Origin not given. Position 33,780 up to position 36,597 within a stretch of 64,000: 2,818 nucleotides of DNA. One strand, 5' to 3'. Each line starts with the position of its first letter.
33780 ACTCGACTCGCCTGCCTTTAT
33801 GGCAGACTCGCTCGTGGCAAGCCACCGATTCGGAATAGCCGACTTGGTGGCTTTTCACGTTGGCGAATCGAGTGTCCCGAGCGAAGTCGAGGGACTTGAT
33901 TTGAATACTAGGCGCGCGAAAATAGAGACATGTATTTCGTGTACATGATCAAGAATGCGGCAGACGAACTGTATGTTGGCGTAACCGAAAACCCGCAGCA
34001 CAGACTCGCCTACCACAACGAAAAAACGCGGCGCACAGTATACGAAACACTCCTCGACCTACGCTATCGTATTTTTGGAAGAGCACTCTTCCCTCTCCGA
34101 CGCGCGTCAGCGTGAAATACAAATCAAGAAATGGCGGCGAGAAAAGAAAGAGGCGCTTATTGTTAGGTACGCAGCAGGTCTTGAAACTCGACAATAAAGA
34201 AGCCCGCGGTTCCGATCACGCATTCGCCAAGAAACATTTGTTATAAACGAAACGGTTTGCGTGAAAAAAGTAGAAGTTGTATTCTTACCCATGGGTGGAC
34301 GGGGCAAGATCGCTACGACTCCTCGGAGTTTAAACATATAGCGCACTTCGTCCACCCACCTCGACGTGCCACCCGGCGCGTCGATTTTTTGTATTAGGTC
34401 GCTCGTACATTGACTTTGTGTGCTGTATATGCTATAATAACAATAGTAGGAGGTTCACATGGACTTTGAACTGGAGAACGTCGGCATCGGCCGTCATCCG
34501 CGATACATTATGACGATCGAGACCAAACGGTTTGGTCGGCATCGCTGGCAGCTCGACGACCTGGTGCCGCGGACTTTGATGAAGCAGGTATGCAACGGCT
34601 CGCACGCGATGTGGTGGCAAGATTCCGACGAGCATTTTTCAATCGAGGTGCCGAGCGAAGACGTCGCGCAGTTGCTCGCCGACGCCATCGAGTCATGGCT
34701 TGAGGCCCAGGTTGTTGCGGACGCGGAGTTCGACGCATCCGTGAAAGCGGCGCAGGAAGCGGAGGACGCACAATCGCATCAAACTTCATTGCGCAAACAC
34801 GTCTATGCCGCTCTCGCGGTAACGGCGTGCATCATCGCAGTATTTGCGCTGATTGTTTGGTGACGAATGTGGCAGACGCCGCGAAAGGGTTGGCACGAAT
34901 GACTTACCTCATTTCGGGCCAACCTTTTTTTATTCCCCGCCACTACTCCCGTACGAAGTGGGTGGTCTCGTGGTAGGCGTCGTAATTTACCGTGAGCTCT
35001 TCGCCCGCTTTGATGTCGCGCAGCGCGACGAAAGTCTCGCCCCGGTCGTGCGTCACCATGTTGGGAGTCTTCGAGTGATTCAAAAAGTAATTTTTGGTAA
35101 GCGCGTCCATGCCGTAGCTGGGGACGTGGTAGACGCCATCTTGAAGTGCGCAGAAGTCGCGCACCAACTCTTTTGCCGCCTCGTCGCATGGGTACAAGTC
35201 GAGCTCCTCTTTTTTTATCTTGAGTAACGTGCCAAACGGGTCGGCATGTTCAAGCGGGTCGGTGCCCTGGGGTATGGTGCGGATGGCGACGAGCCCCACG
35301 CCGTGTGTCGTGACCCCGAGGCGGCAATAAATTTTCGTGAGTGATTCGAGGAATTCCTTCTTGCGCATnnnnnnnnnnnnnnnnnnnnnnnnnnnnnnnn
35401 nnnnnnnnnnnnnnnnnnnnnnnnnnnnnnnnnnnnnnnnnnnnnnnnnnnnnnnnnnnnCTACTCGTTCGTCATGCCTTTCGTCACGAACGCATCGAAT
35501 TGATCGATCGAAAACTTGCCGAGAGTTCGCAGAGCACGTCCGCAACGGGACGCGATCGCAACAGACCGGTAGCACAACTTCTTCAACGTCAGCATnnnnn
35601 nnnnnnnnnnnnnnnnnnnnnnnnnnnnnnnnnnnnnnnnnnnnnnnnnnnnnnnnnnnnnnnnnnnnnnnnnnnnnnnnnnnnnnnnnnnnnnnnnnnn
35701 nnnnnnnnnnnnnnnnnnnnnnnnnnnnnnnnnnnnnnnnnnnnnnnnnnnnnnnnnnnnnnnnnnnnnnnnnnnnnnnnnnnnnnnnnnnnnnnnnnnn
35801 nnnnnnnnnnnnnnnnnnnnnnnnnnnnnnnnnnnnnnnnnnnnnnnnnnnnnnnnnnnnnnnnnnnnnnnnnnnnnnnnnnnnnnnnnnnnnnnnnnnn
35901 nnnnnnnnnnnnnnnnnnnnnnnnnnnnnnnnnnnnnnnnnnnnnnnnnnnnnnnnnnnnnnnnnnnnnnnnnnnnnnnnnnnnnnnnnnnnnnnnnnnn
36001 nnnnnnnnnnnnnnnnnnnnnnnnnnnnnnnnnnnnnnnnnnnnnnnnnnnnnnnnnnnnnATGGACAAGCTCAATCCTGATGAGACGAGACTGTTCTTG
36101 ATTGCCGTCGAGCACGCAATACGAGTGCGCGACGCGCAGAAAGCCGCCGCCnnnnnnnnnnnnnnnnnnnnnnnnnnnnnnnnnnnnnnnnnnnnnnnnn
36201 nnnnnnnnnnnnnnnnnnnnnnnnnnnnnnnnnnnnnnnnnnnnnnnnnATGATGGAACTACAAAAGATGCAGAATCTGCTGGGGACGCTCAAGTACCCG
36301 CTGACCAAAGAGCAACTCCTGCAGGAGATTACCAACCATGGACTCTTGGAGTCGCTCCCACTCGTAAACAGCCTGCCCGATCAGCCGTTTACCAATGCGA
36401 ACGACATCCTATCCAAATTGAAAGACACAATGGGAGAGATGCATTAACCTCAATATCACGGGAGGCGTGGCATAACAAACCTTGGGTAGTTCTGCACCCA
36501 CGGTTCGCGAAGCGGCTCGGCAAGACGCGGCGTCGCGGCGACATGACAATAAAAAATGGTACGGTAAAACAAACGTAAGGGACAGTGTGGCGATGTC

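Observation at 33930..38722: Accessory gene cluster immediately downstream of tmRNA (ssrA), a classical island integration site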

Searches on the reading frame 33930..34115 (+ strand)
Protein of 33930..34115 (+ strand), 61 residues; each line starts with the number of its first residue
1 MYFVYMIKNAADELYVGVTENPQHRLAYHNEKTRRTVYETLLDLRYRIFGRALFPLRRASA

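Call 6: search_protein_families(library=pfam, max_evalue=0.1, proteins=[window:33930-34115:+])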
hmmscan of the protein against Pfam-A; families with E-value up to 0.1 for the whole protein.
window:33930-34115:+ (61 aa): 2 families
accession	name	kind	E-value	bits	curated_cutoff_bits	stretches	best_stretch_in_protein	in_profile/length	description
PF01541.30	GIY-YIG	-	3.3e-09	37.4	22.6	1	1-38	1-39/78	GIY-YIG catalytic domain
PF10544.15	T5orf172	-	0.026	15.4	20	1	3-36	2-38/101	T5orf172 domain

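Call 7: search_protein_families(library=ncbifam, max_evalue=0.1, proteins=[window:33930-34115:+])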
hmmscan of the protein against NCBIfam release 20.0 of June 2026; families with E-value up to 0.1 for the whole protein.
window:33930-34115:+ (61 aa): 2 families
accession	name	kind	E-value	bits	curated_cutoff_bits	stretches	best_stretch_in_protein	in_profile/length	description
TIGR00125.1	cyt_tran_rel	domain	0.059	13.6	27.7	1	2-41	17-52/65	adenylyltransferase/cytidyltransferase family protein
TIGR01453.1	grpIintron_endo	subfamily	0.086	12.9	56.05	1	2-39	2-40/215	group I intron endonuclease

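Call 40: search_protein_families(library=phrogs, max_evalue=0.01, proteins=[window:33930-34115:+])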
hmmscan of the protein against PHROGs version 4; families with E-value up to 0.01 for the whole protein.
window:33930-34115:+ (61 aa): 3 families
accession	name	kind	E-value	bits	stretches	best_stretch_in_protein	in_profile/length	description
phrog_5123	-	DNA, RNA and nucleotide metabolism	0.0011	19.9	1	1-53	1-54/152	homing endonuclease with GIY-YIG motif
phrog_7168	-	DNA, RNA and nucleotide metabolism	0.0053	17.2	1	1-54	1-57/284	homing endonuclease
phrog_3312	-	DNA, RNA and nucleotide metabolism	0.0055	17.7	1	4-32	8-37/175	endonuclease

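Call 58: search_protein_families(library=padloc, max_evalue=0.01, proteins=[window:33930-34115:+])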
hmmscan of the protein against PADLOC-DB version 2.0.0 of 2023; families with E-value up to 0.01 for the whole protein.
window:33930-34115:+ (61 aa): 0 families

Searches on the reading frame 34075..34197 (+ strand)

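Call 6: search_protein_families(library=pfam, max_evalue=0.1, proteins=[window:34075-34197:+])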
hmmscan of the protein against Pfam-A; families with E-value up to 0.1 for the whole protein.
window:34075-34197:+ (40 aa): 1 family
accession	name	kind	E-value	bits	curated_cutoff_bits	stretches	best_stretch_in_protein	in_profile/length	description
PF20607.3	DUF6800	-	0.098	13.3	25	0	11-35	2-26/43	Family of unknown function (DUF6800)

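Call 7: search_protein_families(library=ncbifam, max_evalue=0.1, proteins=[window:34075-34197:+])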
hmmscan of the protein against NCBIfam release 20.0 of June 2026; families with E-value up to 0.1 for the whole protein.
window:34075-34197:+ (40 aa): 1 family
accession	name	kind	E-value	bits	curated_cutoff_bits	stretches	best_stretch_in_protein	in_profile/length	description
NF053775.1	BT3441_fam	equivalog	0.044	14.1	210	1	4-37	20-53/125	BT3441 family protein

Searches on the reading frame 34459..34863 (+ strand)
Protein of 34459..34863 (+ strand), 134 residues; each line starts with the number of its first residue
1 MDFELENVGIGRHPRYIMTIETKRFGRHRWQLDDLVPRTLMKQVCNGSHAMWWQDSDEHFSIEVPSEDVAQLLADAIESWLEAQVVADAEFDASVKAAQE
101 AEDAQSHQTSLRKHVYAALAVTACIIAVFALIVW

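Call 6: search_protein_families(library=pfam, max_evalue=0.1, proteins=[window:34459-34863:+])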
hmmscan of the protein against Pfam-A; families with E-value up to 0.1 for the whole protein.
window:34459-34863:+ (134 aa): 0 families

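Call 7: search_protein_families(library=ncbifam, max_evalue=0.1, proteins=[window:34459-34863:+])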
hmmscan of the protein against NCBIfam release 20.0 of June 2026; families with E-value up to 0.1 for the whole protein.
window:34459-34863:+ (134 aa): 0 families

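Call 40: search_protein_families(library=phrogs, max_evalue=0.01, proteins=[window:34459-34863:+])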
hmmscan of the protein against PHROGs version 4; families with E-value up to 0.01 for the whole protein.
window:34459-34863:+ (134 aa): 0 families
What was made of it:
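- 34410..34863 (+): Promoter-like site (34410-34438), AGGAGG Shine-Dalgarno sequence, and the 134-aa acidic protein with a C-terminal TM anchor (CDS 34459-34863); a strict singleton. No Pfam, NCBIfam or PHROG match (calls 6, 7, 40).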

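Call 53: find_homologous_proteins(query=window:34459-34863:+, max_evalue=0.01)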
Query window:34459-34863:+ (134 aa): 1 proteins with E <= 0.01 among 14 candidates.
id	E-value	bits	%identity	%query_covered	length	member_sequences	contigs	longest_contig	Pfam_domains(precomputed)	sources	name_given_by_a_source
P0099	1.1e-83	296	100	100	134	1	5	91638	-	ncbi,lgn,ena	-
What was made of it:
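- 34410..34863 (+): The only hit in 5.8 billion clusters is itself (call 53).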

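Call 58: search_protein_families(library=padloc, max_evalue=0.01, proteins=[window:34459-34863:+])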
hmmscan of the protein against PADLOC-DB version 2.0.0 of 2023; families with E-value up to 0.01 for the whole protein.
window:34459-34863:+ (134 aa): 1 family
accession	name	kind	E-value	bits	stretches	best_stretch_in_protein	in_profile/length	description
PDLC02969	SP_VI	-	0.00095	17.6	1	71-128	14-69/77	-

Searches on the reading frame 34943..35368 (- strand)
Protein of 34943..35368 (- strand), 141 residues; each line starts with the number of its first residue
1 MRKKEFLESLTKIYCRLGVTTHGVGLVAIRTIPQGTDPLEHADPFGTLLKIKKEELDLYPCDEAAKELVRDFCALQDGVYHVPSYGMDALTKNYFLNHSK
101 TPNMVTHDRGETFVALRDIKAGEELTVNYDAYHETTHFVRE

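Call 6: search_protein_families(library=pfam, max_evalue=0.1, proteins=[window:34943-35368:-])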
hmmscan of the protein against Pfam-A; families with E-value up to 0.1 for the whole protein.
window:34943-35368:- (141 aa): 2 families
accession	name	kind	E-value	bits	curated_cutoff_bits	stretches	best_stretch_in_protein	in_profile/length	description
PF00856.33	SET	-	1.1e-10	42.3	22.4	1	23-129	1-104/105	SET domain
PF08666.17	SAF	-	0.025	15.5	21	0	113-126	4-17/63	SAF domain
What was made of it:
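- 34943..35368 (-): Minimal SET-domain protein (141 aa), probably an active lysine methyltransferase. Pfam SET 1.1e-10 (call 6).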

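Call 7: search_protein_families(library=ncbifam, max_evalue=0.1, proteins=[window:34943-35368:-])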
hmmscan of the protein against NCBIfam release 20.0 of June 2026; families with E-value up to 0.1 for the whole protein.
window:34943-35368:- (141 aa): 1 family
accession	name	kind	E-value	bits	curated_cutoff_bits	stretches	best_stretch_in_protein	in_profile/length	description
NF043024.1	T4SS_AnkI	equivalog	0.018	13.8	550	1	109-136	119-146/439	Dot/Icm T4SS effector AnkI/LegAS4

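Call 16: find_encoding_contigs(protein=window:34943-35368:-, flank=10000, max_places=6)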
Protein window:34943-35368:- (141 aa): 6 contigs read that carry it; 4 places shown.
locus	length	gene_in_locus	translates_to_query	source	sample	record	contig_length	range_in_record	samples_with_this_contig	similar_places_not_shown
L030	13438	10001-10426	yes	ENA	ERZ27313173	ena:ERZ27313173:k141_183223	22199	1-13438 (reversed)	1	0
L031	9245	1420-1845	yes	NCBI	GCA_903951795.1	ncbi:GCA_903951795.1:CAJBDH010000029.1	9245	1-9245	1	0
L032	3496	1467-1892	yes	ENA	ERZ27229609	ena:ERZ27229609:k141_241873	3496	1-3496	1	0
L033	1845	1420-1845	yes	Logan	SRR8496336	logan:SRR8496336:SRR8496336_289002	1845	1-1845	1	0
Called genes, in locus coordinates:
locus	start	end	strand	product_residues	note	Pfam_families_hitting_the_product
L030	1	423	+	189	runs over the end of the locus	PF18306:LDcluster4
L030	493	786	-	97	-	PF00453:Ribosomal_L20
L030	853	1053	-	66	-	PF01632:Ribosomal_L35p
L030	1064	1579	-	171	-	PF05198:IF3_N, PF00707:IF3_C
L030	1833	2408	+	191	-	PF00565:SNase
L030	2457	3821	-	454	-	PF01566:Nramp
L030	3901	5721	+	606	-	PF13522:GATase_6, PF13537:GATase_7, PF01380:SIS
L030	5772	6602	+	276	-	PF01063:Aminotran_4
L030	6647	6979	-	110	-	-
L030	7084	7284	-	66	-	-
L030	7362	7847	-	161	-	-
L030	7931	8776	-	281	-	-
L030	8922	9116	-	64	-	-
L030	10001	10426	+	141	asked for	PF00856:SET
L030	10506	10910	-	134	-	-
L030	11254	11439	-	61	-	PF01541:GIY-YIG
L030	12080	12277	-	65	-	-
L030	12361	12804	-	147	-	PF01668:SmpB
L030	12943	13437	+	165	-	?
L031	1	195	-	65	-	?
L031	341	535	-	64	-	-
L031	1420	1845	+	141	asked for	PF00856:SET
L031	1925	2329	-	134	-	-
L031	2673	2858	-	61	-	PF01541:GIY-YIG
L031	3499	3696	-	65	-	-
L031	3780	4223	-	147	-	PF01668:SmpB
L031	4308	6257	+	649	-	PF06480:FtsH_ext, PF00004:AAA, PF17862:AAA_lid_3, PF01434:Peptidase_M41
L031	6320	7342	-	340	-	PF01180:DHO_dh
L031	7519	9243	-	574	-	?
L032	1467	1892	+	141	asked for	PF00856:SET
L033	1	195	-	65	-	?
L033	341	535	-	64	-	-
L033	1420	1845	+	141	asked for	PF00856:SET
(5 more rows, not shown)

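Call 40: search_protein_families(library=phrogs, max_evalue=0.01, proteins=[window:34943-35368:-])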
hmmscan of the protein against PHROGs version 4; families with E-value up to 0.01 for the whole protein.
window:34943-35368:- (141 aa): 0 families

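Call 58: search_protein_families(library=padloc, max_evalue=0.01, proteins=[window:34943-35368:-])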
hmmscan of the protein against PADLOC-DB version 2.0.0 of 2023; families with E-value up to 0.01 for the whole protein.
window:34943-35368:- (141 aa): 0 families

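Call 83: search_solved_structures(query=window:34943-35365:-, max_evalue=0.001)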
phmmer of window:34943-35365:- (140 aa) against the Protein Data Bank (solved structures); distinct sequences matched with E-value up to 0.001: 0.
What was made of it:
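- Closest known: Minimal prokaryotic and viral SET-domain lysine methyltransferases. Different: No solved relative is detectable by sequence (call 83), and the substrate is unknown.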

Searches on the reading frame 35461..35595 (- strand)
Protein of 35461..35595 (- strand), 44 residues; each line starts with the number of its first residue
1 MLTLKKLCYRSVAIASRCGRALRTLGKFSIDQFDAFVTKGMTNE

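Call 6: search_protein_families(library=pfam, max_evalue=0.1, proteins=[window:35461-35595:-])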
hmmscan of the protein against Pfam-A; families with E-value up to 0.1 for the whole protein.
window:35461-35595:- (44 aa): 1 family
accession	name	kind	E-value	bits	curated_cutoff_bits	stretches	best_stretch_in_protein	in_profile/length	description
PF10549.14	ORF11CD3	-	0.0074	16.9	25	1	13-30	18-35/54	ORF11CD3 domain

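Call 7: search_protein_families(library=ncbifam, max_evalue=0.1, proteins=[window:35461-35595:-])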
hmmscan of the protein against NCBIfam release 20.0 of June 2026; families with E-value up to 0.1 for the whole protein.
window:35461-35595:- (44 aa): 0 families

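Call 40: search_protein_families(library=phrogs, max_evalue=0.01, proteins=[window:35461-35595:-])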
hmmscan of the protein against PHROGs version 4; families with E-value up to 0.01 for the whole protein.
window:35461-35595:- (44 aa): 0 families
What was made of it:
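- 35414..35595 (-): 44-aa basic ORF (35461-35595) followed by a strong terminator (35443-35414), lying upstream of SET on the same strand. No family match (calls 6, 7, 40).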

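Call 58: search_protein_families(library=padloc, max_evalue=0.01, proteins=[window:35461-35595:-])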
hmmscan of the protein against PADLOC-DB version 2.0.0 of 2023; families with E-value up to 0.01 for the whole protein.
window:35461-35595:- (44 aa): 0 families

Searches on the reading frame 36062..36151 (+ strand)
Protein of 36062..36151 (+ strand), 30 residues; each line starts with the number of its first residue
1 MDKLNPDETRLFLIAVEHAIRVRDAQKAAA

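Call 93: search_protein_families(library=pfam, max_evalue=0.1, proteins=[window:36062-36151:+])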
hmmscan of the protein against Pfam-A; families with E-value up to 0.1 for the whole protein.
window:36062-36151:+ (30 aa): 0 families

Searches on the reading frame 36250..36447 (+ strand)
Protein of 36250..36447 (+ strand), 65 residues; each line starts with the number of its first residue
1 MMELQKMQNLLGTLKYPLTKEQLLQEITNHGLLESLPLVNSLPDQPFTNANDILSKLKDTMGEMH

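Call 6: search_protein_families(library=pfam, max_evalue=0.1, proteins=[window:36250-36447:+])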
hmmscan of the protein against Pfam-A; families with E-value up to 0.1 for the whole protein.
window:36250-36447:+ (65 aa): 1 family
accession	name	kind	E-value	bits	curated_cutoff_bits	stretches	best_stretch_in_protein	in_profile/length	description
PF11387.14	DUF2795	-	2.3e-05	24.6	25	1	7-53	6-53/54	Protein of unknown function (DUF2795)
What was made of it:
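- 36250..36447 (+): DUF2795-like small protein (65 aa). Pfam DUF2795, 24.6 bits against a cutoff of 25, E = 2.3e-05 (call 6).
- On DUF2795 (36250-36447): 24.6 bits against a cutoff of 25, E = 2.3e-05, covering 48 of 54 profile positions (call 6).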

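Call 7: search_protein_families(library=ncbifam, max_evalue=0.1, proteins=[window:36250-36447:+])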
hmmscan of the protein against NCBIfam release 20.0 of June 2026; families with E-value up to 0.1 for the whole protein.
window:36250-36447:+ (65 aa): 0 families

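Call 40: search_protein_families(library=phrogs, max_evalue=0.01, proteins=[window:36250-36447:+])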
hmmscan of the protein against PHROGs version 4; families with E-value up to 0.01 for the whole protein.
window:36250-36447:+ (65 aa): 0 families

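Call 58: search_protein_families(library=padloc, max_evalue=0.01, proteins=[window:36250-36447:+])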
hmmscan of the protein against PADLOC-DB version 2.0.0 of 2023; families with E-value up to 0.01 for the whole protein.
window:36250-36447:+ (65 aa): 0 families

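Call 85: search_solved_structures(query=window:36250-36444:+, max_evalue=0.1)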
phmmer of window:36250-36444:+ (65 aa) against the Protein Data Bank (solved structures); distinct sequences matched with E-value up to 0.1: 0.
